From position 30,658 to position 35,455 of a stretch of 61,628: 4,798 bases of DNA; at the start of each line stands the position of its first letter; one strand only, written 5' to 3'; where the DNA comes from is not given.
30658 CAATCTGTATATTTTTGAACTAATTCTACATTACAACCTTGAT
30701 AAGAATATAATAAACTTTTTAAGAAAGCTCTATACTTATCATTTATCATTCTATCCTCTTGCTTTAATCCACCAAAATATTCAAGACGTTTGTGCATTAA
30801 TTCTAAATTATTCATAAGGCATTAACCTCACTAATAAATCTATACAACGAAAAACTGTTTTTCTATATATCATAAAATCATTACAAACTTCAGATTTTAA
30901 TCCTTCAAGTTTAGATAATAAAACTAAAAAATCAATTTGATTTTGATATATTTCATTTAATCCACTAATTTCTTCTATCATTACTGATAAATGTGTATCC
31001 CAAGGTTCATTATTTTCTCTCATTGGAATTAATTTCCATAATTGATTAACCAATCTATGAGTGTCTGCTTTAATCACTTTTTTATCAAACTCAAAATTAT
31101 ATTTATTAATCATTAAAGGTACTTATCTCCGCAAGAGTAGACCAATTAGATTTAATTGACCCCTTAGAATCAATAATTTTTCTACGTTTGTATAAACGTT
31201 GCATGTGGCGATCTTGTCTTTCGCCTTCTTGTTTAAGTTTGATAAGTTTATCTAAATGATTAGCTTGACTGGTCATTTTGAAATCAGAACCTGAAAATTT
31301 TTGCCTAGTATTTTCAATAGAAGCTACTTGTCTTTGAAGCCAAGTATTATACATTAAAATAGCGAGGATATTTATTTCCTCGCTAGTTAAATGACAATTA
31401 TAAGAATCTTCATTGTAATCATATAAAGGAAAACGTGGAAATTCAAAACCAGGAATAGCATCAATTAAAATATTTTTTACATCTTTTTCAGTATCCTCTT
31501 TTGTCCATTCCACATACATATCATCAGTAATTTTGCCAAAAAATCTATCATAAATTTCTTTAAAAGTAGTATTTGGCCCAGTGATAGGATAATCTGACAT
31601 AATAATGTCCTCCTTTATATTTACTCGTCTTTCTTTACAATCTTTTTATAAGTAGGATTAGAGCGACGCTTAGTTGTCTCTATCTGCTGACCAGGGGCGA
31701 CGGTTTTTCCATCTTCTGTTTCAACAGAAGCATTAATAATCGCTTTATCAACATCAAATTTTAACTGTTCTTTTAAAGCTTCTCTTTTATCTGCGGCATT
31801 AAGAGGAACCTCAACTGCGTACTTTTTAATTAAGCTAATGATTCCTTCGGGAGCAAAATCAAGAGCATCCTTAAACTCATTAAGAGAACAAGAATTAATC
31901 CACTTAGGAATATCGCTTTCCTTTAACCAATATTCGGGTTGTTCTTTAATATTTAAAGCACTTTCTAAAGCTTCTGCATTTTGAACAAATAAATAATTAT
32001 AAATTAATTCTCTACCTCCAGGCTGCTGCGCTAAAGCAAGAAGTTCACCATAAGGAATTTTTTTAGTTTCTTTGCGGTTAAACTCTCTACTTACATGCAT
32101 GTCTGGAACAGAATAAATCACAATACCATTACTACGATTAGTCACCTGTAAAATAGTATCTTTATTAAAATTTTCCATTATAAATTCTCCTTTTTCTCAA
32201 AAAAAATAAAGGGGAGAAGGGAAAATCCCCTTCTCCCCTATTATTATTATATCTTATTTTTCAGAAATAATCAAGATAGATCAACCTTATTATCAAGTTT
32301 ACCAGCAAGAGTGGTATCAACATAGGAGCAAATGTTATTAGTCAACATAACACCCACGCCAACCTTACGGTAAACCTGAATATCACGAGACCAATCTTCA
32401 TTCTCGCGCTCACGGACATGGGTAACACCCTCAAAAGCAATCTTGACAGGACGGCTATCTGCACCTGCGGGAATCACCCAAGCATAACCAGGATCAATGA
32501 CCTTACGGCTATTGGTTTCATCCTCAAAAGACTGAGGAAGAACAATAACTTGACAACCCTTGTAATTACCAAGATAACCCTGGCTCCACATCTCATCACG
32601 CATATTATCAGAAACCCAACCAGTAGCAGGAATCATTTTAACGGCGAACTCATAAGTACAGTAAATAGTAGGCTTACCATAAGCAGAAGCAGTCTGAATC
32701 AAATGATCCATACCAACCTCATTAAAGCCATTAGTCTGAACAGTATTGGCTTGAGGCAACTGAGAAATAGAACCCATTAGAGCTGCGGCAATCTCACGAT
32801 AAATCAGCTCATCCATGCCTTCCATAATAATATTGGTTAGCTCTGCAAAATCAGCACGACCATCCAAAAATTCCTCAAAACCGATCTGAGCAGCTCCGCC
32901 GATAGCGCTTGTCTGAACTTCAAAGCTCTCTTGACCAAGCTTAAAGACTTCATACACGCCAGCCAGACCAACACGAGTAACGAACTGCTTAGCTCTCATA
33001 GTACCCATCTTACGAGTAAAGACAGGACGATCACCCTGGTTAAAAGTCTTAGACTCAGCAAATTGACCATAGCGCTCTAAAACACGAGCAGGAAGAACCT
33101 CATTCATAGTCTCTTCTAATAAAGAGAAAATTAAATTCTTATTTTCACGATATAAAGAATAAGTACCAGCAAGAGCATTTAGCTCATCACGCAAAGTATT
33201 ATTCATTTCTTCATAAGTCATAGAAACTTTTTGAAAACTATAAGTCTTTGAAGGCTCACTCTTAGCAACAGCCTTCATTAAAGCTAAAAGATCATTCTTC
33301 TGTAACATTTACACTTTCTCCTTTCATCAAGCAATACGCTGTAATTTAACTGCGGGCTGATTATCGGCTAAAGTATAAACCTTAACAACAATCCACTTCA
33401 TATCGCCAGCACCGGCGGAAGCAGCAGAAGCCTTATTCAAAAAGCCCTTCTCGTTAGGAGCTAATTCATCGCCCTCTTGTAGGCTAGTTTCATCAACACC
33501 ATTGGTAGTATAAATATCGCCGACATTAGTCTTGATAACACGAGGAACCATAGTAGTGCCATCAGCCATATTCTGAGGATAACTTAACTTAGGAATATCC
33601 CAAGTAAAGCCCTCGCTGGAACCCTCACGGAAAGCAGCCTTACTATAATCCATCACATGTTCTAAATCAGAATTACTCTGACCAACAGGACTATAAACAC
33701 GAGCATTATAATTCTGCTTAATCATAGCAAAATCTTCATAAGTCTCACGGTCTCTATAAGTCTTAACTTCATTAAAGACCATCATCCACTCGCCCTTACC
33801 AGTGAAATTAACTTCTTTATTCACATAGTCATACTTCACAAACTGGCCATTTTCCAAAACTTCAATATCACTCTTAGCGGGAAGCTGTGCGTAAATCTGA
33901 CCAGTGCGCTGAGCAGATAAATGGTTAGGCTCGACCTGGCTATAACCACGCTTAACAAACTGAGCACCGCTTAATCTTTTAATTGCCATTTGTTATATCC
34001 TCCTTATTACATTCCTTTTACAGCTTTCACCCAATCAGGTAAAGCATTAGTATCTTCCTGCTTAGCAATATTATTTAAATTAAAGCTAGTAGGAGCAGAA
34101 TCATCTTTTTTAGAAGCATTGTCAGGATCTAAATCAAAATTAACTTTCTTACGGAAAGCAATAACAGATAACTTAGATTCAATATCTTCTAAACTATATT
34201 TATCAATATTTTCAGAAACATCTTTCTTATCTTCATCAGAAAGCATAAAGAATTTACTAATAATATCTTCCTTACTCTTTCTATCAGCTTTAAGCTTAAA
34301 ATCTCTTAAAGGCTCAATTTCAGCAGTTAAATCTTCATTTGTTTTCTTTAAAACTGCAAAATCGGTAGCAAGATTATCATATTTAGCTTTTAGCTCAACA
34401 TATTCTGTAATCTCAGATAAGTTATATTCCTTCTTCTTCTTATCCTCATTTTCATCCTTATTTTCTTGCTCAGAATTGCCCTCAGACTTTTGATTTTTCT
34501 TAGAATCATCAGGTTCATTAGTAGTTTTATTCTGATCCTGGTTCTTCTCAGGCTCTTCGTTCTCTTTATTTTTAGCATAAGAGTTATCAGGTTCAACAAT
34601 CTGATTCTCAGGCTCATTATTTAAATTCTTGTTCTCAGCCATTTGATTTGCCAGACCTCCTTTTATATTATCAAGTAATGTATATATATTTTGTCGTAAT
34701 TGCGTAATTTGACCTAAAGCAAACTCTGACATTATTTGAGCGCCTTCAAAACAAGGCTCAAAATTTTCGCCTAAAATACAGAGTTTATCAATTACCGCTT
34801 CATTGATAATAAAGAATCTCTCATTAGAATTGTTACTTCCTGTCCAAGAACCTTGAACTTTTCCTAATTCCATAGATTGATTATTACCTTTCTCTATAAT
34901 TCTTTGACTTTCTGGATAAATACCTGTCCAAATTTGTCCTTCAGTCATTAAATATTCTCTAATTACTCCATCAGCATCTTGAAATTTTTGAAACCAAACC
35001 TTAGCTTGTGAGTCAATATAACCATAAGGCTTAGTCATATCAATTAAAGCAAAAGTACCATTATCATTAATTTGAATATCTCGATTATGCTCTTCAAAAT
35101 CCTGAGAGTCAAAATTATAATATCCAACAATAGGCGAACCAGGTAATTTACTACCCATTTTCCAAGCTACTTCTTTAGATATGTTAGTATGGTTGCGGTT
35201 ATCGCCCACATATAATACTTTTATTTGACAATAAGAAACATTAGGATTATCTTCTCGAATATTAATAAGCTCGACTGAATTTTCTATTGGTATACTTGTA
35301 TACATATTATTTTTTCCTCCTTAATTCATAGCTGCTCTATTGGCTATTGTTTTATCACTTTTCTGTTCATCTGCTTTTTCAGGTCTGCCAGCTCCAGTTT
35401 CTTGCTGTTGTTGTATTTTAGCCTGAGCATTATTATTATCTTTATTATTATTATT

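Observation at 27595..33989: GC-rich islands coincide with presumed major capsid and major tail genes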

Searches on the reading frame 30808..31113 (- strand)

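Call 49: search_protein_families(library=phrogs, proteins=[window:30808-31113:-], max_evalue=0.001)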
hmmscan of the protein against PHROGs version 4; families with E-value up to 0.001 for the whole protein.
window:30808-31113:- (101 aa): 2 families
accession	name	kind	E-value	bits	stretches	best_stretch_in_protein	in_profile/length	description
phrog_29637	-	unknown function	3e-13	50.9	1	22-94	25-96/104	-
phrog_5523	-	unknown function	5e-10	40.5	1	10-94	5-95/104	-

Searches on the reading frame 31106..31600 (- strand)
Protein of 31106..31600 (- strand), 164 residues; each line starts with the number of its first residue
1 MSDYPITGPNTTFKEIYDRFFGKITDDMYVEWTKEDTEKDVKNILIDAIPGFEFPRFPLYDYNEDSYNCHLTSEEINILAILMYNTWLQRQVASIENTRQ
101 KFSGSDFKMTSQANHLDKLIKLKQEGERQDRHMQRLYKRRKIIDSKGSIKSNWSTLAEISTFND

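Call 49: search_protein_families(library=phrogs, proteins=[window:31106-31600:-], max_evalue=0.001)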
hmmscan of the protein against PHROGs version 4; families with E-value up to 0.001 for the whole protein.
window:31106-31600:- (164 aa): 1 family
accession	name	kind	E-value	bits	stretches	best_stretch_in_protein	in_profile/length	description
phrog_3853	-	unknown function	5.4e-31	108.4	1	10-142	2-141/146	-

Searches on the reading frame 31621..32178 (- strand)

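Call 49: search_protein_families(library=phrogs, proteins=[window:31621-32178:-], max_evalue=0.001)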
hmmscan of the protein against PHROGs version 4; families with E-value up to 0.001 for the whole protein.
window:31621-32178:- (185 aa): 1 family
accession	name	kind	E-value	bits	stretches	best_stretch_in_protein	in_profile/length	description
phrog_30998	-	unknown function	9.1e-13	49.1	1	2-150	15-169/224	-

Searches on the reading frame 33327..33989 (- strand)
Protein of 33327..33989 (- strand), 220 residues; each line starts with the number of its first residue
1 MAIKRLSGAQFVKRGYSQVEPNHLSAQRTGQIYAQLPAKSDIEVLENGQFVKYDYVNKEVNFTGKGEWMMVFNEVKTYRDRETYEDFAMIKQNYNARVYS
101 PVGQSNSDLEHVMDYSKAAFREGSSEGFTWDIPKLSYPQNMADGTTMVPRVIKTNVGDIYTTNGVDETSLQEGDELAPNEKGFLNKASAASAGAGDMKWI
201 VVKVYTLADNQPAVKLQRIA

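Call 5: search_protein_families(library=phrogs, proteins=[window:33327-33989:-], max_evalue=0.001)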
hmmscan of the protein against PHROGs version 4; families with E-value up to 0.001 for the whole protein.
window:33327-33989:- (220 aa): 2 families
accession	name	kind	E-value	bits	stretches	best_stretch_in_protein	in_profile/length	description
phrog_35301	-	unknown function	1.3e-10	42.1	1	137-217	115-194/205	-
phrog_4147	-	unknown function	0.0005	20.8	0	149-216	94-163/166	-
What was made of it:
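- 33327..33989 (-): Conserved 220-aa beta-rich protein encoded directly upstream of the capsid gene. GC 0.412, GC3 0.353, A3 0.118. Function is not established. A high-copy capsid-associated (decoration or cement) or assembly protein is inferred. PHROG hits are of unknown function (call 5).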

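Call 6: search_protein_families(library=pfam, proteins=[window:33327-33989:-], max_evalue=0.01)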
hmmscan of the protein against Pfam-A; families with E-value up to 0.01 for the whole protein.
window:33327-33989:- (220 aa): 0 families

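Call 28: search_solved_structures(query=window:33327-33989:-, max_evalue=1)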
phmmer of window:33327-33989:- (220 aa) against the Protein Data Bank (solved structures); distinct sequences matched with E-value up to 1: 1.
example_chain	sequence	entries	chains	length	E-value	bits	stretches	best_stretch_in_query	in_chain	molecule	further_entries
4a56_A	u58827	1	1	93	0.91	12.4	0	11-50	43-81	PULLULANASE SECRETION PROTEIN PULS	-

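Call 32: find_homologous_proteins(query=window:33327-33989:-, max_evalue=0.001)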
Query window:33327-33989:- (220 aa): 8000 proteins with E <= 0.001 among 8000 candidates; the best 120 are listed.
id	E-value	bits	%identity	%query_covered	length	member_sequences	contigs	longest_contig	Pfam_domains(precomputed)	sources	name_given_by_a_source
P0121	2.3e-140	483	99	100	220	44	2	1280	-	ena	-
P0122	7.8e-96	338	71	100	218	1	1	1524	-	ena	-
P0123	1.5e-95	337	71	100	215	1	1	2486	-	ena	-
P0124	3.8e-95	335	72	100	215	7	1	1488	-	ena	-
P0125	8.4e-95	334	72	100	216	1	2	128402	-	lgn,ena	-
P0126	1.9e-94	333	72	100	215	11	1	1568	-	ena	-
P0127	2.1e-94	333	73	100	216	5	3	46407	-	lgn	-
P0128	2.6e-94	333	71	100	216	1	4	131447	-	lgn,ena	-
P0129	3.9e-94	332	72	100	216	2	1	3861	-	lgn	-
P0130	5.2e-94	332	73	100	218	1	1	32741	-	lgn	-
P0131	7.0e-94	331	72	100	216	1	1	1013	-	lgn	-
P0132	9.8e-94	331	71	100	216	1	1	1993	-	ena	-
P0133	1.1e-93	331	71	100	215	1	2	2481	-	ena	-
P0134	1.4e-93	330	72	100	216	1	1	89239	-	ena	-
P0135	5.4e-93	328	71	100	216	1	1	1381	-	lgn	-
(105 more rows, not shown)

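Call 44: predict_structure(alignment_id=A3)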
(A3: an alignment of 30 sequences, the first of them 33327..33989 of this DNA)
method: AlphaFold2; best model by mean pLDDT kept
length: 220 residues; sequences in the alignment: 30
mean_pLDDT: 77.6   pTM: 0.71
mean pLDDT of the five models: 77.6, 73.2, 73.1, 71.1, 70.7
residues with pLDDT >= 90: 62; 70-90: 98; 50-70: 44; < 50: 16
segments of 3 or more residues with pLDDT < 50: 75-80, 96-103
pLDDT, mean of each block of 10 residues (from residue 1): 74 84 73 70 85 83 86 56 54 54 58 79 79 59 73 89 93 96 95 88 86 93
secondary structure, 60 per line:
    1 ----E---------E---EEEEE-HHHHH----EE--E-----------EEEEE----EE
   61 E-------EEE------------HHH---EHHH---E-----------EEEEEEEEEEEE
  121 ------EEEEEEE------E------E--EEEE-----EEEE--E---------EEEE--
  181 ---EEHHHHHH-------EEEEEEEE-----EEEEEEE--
elements in order: E19-23 H25-29 E50-54 E59-61 E69-71 E109-120 E127-133 E150-153 E159-162 E175-178 H186-191 E199-206 E212-218

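Call 47: fold_search(model_id=the predicted structure, library=pdb)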
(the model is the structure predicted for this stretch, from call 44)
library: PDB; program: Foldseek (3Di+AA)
matches with E <= 10: 537; with E <= 0.001: 0
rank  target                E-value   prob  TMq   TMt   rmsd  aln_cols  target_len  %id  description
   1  9lc0_I                4.9e-01  0.05  0.14  0.04  18.2       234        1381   10  tail complex of mature phage N4 (released 2025-04-16)
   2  6ws6_A                1.1e+00  0.02  0.11  0.10  22.3       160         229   10  Structural and functional analysis of a potent sarbecovirus neutralizing antibody (released 2020-05-27)
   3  9kzj_H                1.4e+00  0.13  0.21  0.29  15.6       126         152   10  Cryo-EM structure of bacteriophage T1 capsid (released 2025-03-12)
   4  8rq9_A                1.6e+00  0.02  0.12  0.09  18.8       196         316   11  Crystal structure of PROTAC CFT-1297 in complex with CRBN-midi and BRD4(BD2) (released 2024-09-25)
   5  9kmh_ak               1.7e+00  0.11  0.20  0.27  15.5       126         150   11  The Composite Cryo-EM Structure of the Portal Vertex of Bacteriophage FCWL1 (released 2025-01-22)
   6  7jmx_H                1.7e+00  0.02  0.10  0.10  19.7       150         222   11  Crystal structure of a SARS-CoV-2 cross-neutralizing antibody COVA1-16 Fab (released 2020-10-14)
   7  6urh_H                1.7e+00  0.01  0.10  0.10  21.8       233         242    8  Crystal structure of broadly neutralizing antibody AR3X in complex with Hepatitis C virus envelope glycoprotein E2 ect (released 2020-03-18)
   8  9q03_C                1.8e+00  0.02  0.12  0.08  23.1       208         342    9  Cryo-EM structure of ternary complex BCL6-CRBN-DDB1 with BCL6-760 (LDD, local refined) (released 2025-10-15)
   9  4kxz_Q                1.8e+00  0.02  0.10  0.10  18.9       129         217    7  crystal structure of tgfb2 in complex with GC2008. (released 2014-09-24)
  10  8fpa_A                1.8e+00  0.01  0.11  0.11  19.8       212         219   11  Structure of a chimeric antibody (Fab) fragment bound to de-N-acetyl polysialic acid (dPSA) (released 2026-03-18)
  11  7fjs_H                1.8e+00  0.01  0.10  0.10  18.9       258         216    9  Crystal structure of T6 Fab bound to theSARS-CoV-2 RBD of B.1.351 (released 2022-04-27)
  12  7uvh_A                2.0e+00  0.02  0.11  0.10  21.6       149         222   10  Pfs230 domain 1 bound by RUPA-32 Fab (released 2023-02-15)
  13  5vx6_A                2.2e+00  0.03  0.17  0.18  24.0       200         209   11  Structure of Bacillus subtilis Inhibitor of motility (MotI/DgrA) (released 2017-11-22)
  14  5vx6_B                2.2e+00  0.03  0.17  0.18  21.8       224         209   11  Structure of Bacillus subtilis Inhibitor of motility (MotI/DgrA) (released 2017-11-22)
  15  4iml_L                2.3e+00  0.01  0.10  0.10  20.2       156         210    6  CrossFab binding to human Angiopoietin 2 (released 2013-04-17)
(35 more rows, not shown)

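Call 50: fold_search(model_id=the predicted structure, library=viral)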
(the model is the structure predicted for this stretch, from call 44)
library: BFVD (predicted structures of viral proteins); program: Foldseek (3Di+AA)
matches with E <= 10: 205; with E <= 0.001: 4
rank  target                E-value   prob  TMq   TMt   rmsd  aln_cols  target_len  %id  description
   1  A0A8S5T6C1            3.9e-23  1.00  0.73  0.71   8.6       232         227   54  Uncharacterized protein [Siphoviridae sp. ctxMM9]
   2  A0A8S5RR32            4.5e-06  1.00  0.50  0.50  13.0       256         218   16  (no name in the UniProt tables at hand)
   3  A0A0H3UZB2            3.6e-05  1.00  0.46  0.68   5.5       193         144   19  (no name in the UniProt tables at hand)
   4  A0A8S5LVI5            9.6e-04  1.00  0.38  0.49  17.2       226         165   12  Uncharacterized protein [Siphoviridae sp. ctkzC12]
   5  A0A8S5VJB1            2.4e-03  1.00  0.48  0.57  11.8       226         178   15  (no name in the UniProt tables at hand)
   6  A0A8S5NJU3            3.1e-03  1.00  0.47  0.58  12.7       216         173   10  Uncharacterized protein [Siphoviridae sp. cttFh17]
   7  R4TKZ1                7.2e-03  0.93  0.30  0.39  15.6       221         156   14  Uncharacterized protein [Halogranum tailed virus 1]
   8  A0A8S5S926            7.6e-03  1.00  0.42  0.50  11.3       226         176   12  Uncharacterized protein [Phage sp. ctGns7]
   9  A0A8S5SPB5            1.3e-02  0.96  0.39  0.41  21.4       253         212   12  Uncharacterized protein [Siphoviridae sp. ctqSm5]
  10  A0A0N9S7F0            3.1e-02  0.72  0.28  0.34  20.2       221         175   14  Uncharacterized protein [Pseudomonas phage POR1]
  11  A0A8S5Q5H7            5.4e-02  0.97  0.44  0.55  15.0       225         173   12  Uncharacterized protein [Siphoviridae sp. ctrzs15]
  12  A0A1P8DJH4            1.1e-01  0.80  0.36  0.49   9.0       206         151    9  (no name in the UniProt tables at hand)
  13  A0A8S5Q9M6            1.4e-01  0.98  0.27  0.41   3.3        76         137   18  Uncharacterized protein [Siphoviridae sp. ctdVv30]
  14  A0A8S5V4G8            1.7e-01  0.11  0.19  0.14  19.4       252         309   10  HIRAN domain [Myoviridae sp. ctKkB1]
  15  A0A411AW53            3.0e-01  0.02  0.10  0.05  23.4       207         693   11  Structural protein containing YjdB domain [Pantoea phage vB_PagM_LIET2]
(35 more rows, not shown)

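Call 53: search_protein_families(library=ncbifam, proteins=[window:33327-33989:-], max_evalue=0.01)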
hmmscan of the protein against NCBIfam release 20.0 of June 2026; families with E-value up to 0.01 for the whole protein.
window:33327-33989:- (220 aa): 0 families

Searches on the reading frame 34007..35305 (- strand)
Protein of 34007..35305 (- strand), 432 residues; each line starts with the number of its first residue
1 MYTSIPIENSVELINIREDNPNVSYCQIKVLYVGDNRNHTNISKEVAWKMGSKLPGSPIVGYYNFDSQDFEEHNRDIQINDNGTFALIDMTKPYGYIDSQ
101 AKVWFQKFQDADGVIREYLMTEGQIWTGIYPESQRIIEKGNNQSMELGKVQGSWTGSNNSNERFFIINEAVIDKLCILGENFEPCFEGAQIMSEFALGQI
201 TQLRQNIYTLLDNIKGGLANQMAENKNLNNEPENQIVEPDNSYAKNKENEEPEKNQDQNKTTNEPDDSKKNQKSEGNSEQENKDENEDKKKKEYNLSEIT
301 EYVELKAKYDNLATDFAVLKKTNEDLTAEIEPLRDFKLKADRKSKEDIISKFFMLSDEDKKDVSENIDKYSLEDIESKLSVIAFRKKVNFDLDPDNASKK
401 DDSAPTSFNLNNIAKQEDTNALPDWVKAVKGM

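Call 5: search_protein_families(library=phrogs, proteins=[window:34007-35305:-], max_evalue=0.001)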
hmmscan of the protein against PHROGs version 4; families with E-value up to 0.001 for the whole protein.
window:34007-35305:- (432 aa): 1 family
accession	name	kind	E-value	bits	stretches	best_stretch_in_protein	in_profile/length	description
phrog_3313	-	unknown function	1.3e-39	137.6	1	12-409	12-461/480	-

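Call 6: search_protein_families(library=pfam, proteins=[window:34007-35305:-], max_evalue=0.01)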
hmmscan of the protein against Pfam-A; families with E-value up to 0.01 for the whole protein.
window:34007-35305:- (432 aa): 1 family
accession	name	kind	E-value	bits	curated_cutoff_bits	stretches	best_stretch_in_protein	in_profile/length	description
PF02183.23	HALZ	-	2.7e-06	27.9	28.1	1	301-335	6-40/43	Homeobox associated leucine zipper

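Call 53: search_protein_families(library=ncbifam, proteins=[window:34007-35305:-], max_evalue=0.01)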
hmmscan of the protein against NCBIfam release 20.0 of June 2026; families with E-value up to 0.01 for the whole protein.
window:34007-35305:- (432 aa): 1 family
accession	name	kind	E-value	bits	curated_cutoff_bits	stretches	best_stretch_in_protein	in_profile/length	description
TIGR02794.1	tolA_full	equivalog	0.0055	16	59.45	1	220-365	56-189/362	cell envelope integrity protein TolA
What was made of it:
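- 34007..35305 (-): Context: 432-aa coiled-coil protein at the prohead protease/scaffold position. GC is ordinary (0.306) with a small synonymous excess (+0.021). It matches phrog_3313, with coiled-coil type hits (calls 5, 6, 53).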
